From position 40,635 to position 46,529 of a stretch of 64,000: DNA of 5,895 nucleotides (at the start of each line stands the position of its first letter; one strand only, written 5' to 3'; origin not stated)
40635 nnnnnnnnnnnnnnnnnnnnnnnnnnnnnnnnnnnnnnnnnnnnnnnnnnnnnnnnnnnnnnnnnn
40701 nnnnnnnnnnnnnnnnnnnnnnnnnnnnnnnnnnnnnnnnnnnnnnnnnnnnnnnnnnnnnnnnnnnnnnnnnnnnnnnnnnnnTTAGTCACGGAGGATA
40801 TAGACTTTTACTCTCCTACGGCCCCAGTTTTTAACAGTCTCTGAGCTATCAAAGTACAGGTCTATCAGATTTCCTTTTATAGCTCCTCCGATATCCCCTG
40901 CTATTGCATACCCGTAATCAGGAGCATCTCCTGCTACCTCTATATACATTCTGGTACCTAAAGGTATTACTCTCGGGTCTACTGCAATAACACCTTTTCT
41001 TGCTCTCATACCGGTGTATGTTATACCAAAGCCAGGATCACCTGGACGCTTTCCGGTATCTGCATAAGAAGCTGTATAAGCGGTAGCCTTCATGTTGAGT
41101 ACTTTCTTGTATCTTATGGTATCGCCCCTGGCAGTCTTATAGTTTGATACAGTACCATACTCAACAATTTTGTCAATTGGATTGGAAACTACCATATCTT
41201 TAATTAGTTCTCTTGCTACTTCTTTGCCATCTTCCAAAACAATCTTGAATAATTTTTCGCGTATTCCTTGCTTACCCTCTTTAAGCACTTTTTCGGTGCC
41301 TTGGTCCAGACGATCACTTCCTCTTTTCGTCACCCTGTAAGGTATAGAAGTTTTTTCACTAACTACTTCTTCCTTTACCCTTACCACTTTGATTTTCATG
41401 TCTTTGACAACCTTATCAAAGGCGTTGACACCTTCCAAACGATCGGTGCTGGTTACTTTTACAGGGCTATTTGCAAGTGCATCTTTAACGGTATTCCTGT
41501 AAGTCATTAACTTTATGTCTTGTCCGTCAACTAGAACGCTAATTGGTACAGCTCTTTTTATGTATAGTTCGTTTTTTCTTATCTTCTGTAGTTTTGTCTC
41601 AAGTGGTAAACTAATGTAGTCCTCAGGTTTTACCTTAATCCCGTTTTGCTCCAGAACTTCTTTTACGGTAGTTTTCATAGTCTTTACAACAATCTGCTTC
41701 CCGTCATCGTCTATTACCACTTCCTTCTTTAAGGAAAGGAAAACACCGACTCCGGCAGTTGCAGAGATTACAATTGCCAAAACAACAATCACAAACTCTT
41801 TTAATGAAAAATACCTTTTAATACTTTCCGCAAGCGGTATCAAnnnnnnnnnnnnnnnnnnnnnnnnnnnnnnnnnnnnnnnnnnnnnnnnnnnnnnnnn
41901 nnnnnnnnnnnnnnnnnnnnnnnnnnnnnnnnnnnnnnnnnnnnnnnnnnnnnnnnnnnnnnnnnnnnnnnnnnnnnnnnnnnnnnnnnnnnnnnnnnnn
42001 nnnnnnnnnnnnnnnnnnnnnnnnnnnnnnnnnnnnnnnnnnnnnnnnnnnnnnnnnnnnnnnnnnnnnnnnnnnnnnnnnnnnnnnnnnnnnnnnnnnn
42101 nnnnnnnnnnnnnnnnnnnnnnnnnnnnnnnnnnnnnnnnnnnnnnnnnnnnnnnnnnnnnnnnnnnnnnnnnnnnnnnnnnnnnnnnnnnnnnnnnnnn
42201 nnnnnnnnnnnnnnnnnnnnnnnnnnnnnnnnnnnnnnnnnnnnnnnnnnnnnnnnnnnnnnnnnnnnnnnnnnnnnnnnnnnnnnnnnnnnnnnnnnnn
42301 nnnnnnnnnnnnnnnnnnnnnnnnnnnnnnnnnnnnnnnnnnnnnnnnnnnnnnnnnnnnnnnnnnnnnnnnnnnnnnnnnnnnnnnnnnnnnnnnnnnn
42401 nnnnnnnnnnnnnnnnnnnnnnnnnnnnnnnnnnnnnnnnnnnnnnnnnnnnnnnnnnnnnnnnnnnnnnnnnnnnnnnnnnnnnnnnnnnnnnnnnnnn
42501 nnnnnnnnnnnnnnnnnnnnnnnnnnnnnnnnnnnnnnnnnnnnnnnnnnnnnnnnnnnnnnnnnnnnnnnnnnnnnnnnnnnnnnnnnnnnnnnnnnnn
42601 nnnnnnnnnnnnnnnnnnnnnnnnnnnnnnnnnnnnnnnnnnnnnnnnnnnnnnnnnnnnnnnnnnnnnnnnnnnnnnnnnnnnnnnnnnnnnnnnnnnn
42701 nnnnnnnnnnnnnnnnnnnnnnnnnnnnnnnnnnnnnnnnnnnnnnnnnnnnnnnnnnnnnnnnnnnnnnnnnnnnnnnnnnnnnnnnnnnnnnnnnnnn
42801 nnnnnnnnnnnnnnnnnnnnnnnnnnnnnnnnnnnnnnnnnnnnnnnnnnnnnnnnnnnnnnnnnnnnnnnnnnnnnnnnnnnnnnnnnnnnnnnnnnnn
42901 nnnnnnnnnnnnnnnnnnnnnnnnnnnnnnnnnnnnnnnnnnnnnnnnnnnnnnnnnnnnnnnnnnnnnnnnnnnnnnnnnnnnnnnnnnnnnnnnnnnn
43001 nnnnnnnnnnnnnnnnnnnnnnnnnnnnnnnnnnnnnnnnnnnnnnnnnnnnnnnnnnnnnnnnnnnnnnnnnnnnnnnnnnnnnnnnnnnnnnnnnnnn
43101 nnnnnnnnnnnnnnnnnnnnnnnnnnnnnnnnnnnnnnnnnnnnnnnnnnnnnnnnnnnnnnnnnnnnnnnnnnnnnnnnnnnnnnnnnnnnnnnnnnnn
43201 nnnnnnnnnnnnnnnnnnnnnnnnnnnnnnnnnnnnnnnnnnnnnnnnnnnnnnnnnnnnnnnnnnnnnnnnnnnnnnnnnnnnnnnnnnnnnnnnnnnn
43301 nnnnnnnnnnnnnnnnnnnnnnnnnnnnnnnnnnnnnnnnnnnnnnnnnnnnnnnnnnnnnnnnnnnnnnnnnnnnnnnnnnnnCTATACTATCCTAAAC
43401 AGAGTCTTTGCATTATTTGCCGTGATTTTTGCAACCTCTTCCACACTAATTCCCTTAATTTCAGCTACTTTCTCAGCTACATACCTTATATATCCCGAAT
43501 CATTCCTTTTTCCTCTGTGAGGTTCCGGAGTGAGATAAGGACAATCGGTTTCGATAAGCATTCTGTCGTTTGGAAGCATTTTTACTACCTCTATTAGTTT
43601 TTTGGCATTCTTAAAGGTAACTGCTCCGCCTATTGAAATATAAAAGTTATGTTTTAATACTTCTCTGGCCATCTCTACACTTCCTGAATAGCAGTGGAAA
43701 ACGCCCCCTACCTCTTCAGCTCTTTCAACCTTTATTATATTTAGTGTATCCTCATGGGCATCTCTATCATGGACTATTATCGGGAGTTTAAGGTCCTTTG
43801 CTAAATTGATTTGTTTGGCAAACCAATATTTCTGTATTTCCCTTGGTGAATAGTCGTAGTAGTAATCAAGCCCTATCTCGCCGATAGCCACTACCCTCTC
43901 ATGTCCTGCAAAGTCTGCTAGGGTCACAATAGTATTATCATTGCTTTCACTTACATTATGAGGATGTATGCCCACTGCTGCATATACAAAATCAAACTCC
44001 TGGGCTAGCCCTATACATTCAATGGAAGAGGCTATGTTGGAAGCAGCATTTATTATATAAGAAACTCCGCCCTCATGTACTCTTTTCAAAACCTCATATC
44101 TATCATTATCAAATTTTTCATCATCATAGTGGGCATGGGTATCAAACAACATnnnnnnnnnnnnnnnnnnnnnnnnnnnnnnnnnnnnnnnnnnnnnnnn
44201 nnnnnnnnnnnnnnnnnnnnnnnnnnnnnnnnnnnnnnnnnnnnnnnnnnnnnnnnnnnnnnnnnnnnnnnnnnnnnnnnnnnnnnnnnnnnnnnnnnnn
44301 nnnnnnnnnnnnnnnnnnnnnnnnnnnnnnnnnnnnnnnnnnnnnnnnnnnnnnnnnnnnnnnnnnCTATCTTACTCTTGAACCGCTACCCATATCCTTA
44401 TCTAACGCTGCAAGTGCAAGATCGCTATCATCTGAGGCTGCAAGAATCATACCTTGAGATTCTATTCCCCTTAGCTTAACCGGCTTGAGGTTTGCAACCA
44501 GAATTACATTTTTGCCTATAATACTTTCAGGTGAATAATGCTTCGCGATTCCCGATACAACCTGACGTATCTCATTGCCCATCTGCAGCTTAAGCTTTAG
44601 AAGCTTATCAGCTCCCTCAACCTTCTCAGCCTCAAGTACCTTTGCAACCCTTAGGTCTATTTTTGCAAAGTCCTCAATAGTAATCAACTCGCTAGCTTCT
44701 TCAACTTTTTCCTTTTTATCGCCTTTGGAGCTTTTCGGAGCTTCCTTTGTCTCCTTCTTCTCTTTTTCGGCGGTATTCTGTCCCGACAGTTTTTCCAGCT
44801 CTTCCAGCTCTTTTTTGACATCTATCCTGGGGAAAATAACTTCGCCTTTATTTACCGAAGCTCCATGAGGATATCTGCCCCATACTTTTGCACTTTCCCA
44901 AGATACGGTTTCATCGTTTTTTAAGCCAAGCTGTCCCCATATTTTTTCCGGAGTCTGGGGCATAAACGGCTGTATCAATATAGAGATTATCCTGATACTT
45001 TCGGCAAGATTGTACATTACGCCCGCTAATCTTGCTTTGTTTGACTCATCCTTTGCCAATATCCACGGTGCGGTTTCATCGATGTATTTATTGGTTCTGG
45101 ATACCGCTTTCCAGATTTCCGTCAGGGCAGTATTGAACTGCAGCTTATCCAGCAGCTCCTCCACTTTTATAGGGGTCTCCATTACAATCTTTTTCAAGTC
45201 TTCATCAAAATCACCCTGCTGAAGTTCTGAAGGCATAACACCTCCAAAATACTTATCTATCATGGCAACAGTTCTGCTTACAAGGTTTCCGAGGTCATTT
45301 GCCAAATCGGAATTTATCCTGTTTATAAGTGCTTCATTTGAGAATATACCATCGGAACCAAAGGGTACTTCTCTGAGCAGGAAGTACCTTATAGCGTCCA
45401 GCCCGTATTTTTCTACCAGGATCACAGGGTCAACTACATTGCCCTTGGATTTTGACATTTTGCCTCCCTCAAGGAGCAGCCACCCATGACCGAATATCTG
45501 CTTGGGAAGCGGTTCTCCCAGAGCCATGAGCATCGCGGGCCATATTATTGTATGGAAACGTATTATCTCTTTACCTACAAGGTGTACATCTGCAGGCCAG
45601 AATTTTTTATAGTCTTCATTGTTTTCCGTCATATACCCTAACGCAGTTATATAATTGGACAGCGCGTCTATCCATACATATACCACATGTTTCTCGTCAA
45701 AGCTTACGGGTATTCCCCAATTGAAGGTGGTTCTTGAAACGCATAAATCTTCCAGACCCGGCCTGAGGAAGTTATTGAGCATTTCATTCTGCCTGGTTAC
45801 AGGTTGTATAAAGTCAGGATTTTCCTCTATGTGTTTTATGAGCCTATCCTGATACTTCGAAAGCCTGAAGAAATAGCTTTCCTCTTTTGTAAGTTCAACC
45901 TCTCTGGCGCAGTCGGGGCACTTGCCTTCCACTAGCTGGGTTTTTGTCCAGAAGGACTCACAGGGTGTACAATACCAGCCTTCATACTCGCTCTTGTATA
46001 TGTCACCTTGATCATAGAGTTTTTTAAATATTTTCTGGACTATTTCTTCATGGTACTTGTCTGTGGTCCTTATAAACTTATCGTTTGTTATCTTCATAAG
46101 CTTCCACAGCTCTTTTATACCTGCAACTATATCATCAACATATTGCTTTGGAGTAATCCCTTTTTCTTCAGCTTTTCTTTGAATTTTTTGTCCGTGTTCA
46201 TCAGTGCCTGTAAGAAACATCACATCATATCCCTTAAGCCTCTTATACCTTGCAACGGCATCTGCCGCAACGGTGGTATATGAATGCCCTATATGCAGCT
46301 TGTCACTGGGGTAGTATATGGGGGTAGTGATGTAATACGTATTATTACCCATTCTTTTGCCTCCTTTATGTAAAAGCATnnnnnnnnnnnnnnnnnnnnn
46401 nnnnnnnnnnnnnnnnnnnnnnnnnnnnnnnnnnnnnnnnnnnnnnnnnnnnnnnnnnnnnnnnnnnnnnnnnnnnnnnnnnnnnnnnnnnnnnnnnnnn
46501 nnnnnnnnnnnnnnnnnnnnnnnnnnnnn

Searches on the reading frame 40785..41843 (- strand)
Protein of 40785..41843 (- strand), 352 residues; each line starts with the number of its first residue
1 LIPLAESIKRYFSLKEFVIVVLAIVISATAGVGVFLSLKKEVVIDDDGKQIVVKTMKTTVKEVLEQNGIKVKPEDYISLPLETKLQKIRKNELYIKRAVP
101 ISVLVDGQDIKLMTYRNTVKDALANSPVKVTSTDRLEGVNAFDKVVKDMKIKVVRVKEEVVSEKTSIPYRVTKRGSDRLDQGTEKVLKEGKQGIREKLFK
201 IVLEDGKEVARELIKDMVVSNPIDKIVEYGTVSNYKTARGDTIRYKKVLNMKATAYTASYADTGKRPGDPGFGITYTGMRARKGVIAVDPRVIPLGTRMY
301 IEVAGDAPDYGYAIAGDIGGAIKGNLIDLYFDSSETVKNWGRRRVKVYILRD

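Call 26: search_protein_families(library=pfam, proteins=[window:40785-41843:-])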
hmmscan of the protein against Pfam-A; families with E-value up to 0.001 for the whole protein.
window:40785-41843:- (352 aa): 3 families
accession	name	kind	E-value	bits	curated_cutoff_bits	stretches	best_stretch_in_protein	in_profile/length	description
PF06725.17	3D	-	9.8e-23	80.6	23.8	1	285-350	2-71/72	3D domain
PF03990.20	DUF348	-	1.5e-20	73.1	24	2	42-81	1-40/41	G5-linked-Ubiquitin-like domain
PF07501.17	G5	-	3.1e-18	66.2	23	1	158-231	1-74/75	G5 domain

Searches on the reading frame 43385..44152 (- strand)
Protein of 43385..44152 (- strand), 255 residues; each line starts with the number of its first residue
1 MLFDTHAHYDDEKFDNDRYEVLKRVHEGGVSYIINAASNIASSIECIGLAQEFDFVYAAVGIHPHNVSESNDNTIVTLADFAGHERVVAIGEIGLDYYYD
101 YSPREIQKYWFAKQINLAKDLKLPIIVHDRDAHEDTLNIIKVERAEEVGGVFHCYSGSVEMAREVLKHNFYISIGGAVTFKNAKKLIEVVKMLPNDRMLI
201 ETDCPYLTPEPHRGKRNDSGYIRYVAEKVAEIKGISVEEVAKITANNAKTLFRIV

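Call 51: search_protein_families(library=pfam, proteins=[window:43385-44152:-], max_evalue=0.00001)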
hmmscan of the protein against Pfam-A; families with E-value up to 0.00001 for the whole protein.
window:43385-44152:- (255 aa): 1 family
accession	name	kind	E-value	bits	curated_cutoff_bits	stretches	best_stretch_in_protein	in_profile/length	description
PF01026.27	TatD_DNase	-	2.8e-92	309.1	27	1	3-253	1-253/253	TatD related DNase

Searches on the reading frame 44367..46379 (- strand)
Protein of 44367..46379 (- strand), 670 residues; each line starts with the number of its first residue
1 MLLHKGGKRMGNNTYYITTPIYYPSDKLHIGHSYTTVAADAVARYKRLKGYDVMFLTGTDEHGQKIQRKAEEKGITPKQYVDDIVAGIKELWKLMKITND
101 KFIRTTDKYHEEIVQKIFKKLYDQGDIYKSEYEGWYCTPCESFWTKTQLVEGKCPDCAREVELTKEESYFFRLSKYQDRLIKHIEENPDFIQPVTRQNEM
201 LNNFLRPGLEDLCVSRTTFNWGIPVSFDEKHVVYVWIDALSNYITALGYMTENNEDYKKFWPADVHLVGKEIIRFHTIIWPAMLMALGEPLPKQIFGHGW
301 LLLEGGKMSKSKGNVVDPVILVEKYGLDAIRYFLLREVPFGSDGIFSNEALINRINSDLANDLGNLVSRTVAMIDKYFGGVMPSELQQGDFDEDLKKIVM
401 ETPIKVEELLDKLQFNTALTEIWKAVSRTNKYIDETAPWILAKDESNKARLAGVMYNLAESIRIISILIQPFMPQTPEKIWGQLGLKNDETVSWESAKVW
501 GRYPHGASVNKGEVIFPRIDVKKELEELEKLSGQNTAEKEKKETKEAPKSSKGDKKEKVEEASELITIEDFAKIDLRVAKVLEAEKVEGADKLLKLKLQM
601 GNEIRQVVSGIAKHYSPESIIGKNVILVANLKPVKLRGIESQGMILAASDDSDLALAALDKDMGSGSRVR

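Call 16: search_protein_families(library=pfam, proteins=[window:44367-46379:-])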
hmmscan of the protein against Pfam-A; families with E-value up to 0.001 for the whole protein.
window:44367-46379:- (670 aa): 7 families
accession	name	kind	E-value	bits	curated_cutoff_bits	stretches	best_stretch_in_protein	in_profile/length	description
PF09334.17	tRNA-synt_1g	-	1.1e-122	410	20.1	2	160-370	175-390/391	tRNA synthetases class I (M)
PF00133.28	tRNA-synt_1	-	2.2e-36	125.9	22.7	2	230-341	296-408/414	tRNA synthetases class I (I, L, M and V)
PF01588.26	tRNA_bind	-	1.5e-30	105.6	27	1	576-667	1-95/96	Putative tRNA binding domain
PF01406.26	tRNA-synt_1e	-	5.5e-16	59.2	27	1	16-132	13-126/301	tRNA synthetases class I (C) catalytic domain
PF19303.5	Anticodon_3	-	2e-12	47.7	23.5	1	383-534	2-150/152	Anticodon binding domain of methionyl tRNA ligase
PF08264.19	Anticodon_1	-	4.9e-11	43.1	25.1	1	404-494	13-104/148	Anticodon-binding domain of tRNA ligase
PF01921.24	tRNA-synt_1f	-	0.00024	20.6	27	0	298-339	272-314/360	tRNA synthetases class I (K)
